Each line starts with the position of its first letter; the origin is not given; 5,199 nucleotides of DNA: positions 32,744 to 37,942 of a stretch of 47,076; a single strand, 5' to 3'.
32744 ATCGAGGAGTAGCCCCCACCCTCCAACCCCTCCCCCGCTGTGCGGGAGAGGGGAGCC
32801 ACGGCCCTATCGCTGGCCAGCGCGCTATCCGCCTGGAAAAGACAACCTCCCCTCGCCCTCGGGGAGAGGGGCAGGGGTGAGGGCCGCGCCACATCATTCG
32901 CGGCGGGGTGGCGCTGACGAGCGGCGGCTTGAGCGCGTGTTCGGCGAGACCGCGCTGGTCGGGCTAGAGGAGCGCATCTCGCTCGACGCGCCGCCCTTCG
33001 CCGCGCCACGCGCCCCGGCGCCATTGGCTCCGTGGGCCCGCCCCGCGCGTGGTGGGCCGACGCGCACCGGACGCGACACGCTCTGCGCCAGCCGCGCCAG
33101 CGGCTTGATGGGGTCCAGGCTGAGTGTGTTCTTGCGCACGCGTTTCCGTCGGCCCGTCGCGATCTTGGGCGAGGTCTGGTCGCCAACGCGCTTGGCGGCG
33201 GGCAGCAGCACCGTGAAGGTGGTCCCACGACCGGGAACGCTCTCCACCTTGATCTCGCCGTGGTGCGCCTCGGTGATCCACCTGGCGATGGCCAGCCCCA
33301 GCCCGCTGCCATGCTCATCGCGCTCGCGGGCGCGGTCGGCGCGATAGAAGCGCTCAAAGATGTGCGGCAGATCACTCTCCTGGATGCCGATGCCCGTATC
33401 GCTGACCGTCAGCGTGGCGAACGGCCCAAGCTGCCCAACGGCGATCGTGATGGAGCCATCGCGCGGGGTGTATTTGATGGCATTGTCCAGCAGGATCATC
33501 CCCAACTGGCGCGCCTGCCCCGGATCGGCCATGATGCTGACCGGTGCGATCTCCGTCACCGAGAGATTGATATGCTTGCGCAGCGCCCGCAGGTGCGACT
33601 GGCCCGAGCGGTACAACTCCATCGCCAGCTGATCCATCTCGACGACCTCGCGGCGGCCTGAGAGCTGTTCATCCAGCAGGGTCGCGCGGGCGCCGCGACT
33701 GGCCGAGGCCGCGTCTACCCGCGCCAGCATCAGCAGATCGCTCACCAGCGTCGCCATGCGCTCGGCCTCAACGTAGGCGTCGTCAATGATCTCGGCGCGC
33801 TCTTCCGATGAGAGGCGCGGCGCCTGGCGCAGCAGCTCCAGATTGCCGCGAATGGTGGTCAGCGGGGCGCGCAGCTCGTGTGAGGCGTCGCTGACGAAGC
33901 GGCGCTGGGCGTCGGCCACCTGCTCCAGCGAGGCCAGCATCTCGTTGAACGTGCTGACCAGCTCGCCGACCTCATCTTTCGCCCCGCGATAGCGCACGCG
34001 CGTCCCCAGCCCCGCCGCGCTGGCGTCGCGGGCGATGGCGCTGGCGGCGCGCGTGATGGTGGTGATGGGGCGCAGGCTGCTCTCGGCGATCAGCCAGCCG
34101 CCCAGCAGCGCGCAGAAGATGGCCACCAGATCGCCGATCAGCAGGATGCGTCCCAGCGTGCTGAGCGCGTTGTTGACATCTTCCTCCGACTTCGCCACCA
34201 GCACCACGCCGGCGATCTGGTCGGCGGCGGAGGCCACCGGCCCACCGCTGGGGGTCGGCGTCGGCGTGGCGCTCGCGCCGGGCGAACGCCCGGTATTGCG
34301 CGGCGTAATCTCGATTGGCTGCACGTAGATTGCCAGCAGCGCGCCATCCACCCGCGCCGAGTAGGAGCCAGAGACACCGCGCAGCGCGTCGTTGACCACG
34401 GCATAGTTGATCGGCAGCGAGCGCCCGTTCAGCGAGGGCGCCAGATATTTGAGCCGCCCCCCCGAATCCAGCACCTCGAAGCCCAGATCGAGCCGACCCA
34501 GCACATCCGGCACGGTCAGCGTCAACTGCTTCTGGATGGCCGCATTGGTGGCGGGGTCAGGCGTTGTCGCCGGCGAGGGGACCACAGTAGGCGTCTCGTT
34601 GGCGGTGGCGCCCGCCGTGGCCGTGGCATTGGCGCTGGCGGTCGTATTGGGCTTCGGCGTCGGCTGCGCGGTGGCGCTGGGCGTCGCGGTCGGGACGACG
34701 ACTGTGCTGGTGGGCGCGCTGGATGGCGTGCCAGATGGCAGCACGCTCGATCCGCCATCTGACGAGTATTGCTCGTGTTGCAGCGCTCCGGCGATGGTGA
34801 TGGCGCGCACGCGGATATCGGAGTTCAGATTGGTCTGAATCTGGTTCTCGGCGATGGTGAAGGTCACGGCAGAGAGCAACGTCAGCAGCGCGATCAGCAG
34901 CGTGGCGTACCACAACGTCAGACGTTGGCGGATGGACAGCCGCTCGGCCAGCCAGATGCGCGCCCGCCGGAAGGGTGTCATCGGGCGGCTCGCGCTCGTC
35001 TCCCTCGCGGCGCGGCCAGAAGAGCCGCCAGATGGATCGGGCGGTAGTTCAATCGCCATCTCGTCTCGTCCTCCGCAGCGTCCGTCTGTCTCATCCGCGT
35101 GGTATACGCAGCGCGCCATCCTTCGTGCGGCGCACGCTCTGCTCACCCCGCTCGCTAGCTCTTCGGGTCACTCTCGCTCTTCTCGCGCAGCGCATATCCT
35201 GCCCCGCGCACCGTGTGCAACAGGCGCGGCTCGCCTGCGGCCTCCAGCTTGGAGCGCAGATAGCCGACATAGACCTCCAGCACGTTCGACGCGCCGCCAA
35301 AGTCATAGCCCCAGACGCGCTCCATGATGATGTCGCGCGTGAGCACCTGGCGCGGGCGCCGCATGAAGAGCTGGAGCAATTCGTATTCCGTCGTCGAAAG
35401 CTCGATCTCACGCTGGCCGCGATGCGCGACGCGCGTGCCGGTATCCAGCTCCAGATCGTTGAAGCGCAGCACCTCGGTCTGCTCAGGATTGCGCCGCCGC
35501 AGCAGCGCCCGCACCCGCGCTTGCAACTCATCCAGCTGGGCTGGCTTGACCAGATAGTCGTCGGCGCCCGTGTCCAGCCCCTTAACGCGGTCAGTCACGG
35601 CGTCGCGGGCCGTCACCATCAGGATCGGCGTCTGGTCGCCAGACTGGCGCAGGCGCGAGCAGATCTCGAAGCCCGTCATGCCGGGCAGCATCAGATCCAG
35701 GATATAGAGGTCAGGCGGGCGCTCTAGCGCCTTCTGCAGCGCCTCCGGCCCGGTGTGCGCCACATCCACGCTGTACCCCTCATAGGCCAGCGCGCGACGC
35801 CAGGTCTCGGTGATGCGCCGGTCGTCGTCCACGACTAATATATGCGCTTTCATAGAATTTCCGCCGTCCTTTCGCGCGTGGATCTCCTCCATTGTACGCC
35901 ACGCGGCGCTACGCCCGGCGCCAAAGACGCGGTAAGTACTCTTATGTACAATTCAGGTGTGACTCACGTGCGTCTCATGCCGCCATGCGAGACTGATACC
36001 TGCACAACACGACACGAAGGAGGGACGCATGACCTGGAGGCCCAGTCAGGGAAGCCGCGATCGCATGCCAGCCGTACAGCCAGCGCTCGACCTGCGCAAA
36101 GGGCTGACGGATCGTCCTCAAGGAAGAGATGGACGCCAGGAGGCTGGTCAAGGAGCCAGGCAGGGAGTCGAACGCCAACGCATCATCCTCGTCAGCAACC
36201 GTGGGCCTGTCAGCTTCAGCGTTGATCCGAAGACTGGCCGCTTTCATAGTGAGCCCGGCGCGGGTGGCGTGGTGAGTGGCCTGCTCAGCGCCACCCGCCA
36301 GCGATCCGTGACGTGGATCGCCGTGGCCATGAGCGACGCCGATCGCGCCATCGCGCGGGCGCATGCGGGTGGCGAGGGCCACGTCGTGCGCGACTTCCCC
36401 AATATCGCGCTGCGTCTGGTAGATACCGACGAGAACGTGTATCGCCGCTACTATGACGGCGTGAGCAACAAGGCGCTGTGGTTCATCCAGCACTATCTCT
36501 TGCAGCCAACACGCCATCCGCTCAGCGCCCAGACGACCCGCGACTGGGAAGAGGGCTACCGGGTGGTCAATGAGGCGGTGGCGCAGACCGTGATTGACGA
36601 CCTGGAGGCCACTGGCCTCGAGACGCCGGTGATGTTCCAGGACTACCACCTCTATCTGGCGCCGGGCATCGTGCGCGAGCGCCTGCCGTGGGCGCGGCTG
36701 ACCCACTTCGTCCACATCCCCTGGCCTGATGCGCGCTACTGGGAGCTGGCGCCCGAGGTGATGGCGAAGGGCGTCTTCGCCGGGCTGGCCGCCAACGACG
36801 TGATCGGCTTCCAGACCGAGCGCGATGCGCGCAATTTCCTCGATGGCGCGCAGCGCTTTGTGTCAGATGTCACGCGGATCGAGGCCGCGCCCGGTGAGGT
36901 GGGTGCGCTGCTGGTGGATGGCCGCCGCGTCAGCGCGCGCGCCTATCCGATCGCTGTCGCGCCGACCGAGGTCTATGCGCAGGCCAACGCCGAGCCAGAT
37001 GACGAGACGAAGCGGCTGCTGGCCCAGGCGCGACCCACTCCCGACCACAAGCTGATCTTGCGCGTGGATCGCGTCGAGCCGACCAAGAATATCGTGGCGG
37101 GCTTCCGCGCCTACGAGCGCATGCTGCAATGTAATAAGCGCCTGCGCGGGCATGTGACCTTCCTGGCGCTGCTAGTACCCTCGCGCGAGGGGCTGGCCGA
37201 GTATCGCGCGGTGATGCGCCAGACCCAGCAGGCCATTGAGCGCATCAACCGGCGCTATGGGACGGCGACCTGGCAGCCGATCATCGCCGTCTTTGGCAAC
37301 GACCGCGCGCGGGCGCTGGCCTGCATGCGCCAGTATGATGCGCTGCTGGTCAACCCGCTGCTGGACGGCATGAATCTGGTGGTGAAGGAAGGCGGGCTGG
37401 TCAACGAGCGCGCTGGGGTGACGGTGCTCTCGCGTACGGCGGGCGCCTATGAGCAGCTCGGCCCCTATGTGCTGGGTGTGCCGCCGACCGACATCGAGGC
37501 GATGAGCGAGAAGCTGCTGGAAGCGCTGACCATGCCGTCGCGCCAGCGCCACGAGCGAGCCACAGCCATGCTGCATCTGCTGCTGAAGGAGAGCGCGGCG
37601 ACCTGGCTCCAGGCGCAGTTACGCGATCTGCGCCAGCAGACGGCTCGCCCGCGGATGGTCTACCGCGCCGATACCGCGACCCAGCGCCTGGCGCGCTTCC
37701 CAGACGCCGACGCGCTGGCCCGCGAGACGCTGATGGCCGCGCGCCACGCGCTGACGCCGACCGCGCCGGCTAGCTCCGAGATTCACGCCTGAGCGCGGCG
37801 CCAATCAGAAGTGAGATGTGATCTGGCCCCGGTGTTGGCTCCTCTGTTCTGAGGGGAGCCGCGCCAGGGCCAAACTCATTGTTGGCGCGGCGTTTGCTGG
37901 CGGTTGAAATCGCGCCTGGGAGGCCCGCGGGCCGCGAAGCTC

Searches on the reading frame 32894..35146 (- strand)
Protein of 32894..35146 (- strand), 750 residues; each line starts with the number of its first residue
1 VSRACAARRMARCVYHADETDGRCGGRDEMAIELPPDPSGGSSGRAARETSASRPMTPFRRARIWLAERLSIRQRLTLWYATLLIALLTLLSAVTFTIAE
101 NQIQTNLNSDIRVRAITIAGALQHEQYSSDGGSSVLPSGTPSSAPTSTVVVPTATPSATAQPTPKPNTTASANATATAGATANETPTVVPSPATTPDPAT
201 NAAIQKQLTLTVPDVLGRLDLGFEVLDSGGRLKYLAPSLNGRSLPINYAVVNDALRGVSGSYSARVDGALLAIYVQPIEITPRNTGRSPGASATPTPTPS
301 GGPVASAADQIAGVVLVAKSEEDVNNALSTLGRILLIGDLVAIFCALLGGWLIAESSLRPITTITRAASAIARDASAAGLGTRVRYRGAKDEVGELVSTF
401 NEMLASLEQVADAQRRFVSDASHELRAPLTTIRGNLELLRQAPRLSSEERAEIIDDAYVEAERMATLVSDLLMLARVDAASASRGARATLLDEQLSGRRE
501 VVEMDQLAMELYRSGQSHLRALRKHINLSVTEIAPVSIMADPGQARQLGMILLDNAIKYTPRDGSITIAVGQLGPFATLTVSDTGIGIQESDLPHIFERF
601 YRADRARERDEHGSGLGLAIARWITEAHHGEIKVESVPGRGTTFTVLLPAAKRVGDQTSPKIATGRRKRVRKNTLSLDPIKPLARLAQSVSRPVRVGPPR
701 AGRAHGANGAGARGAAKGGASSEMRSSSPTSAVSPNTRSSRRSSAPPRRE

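Call 45: search_protein_families(library=pfam, proteins=[window:32894-35146:-], max_evalue=0.0001)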
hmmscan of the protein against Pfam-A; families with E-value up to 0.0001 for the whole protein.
window:32894-35146:- (750 aa): 3 families
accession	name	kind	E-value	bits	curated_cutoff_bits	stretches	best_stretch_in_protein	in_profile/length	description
PF02518.31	HATPase_c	-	3.5e-28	98.7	26.4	1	541-651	2-110/111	Histidine kinase-, DNA gyrase B-, and HSP90-like ATPase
PF00512.31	HisKA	-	2.2e-18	66.5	26.9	1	413-479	1-65/66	His Kinase A (phospho-acceptor) domain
PF00672.30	HAMP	-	1e-08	35.8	25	1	353-409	2-53/53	HAMP domain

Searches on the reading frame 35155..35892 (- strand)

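Call 45: search_protein_families(library=pfam, proteins=[window:35155-35892:-], max_evalue=0.0001)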
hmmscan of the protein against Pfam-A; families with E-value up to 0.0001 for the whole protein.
window:35155-35892:- (245 aa): 2 families
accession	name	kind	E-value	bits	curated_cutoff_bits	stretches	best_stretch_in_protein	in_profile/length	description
PF00072.30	Response_reg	-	1.1e-33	116.2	30.2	1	18-128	1-111/111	Response regulator receiver domain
PF00486.34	Trans_reg_C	-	2.7e-26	91.9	26.2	1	161-235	2-77/77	Transcriptional regulatory protein, C terminal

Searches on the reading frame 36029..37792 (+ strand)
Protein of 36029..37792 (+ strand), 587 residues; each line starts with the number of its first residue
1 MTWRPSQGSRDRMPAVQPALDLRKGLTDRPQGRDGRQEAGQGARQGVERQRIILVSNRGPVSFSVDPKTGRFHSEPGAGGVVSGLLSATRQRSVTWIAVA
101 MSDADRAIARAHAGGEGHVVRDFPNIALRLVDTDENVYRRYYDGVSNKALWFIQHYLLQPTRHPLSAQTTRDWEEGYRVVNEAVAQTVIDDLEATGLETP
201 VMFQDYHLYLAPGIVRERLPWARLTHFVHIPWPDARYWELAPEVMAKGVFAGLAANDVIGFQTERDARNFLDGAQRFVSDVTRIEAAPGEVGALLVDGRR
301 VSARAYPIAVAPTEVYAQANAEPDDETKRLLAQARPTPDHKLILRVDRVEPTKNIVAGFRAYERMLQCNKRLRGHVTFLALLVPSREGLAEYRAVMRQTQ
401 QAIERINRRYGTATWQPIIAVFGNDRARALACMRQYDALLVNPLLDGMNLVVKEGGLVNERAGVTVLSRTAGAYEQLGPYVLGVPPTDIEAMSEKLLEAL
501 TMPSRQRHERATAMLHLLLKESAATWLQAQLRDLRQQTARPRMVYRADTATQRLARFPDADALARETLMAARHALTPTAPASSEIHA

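Call 45: search_protein_families(library=pfam, proteins=[window:36029-37792:+], max_evalue=0.0001)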
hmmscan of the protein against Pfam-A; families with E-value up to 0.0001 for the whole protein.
window:36029-37792:+ (587 aa): 1 family
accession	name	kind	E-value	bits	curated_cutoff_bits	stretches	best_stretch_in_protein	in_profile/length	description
PF00982.27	Glyco_transf_20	-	1.3e-87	294.9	32.5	1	51-535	2-472/473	Glycosyltransferase family 20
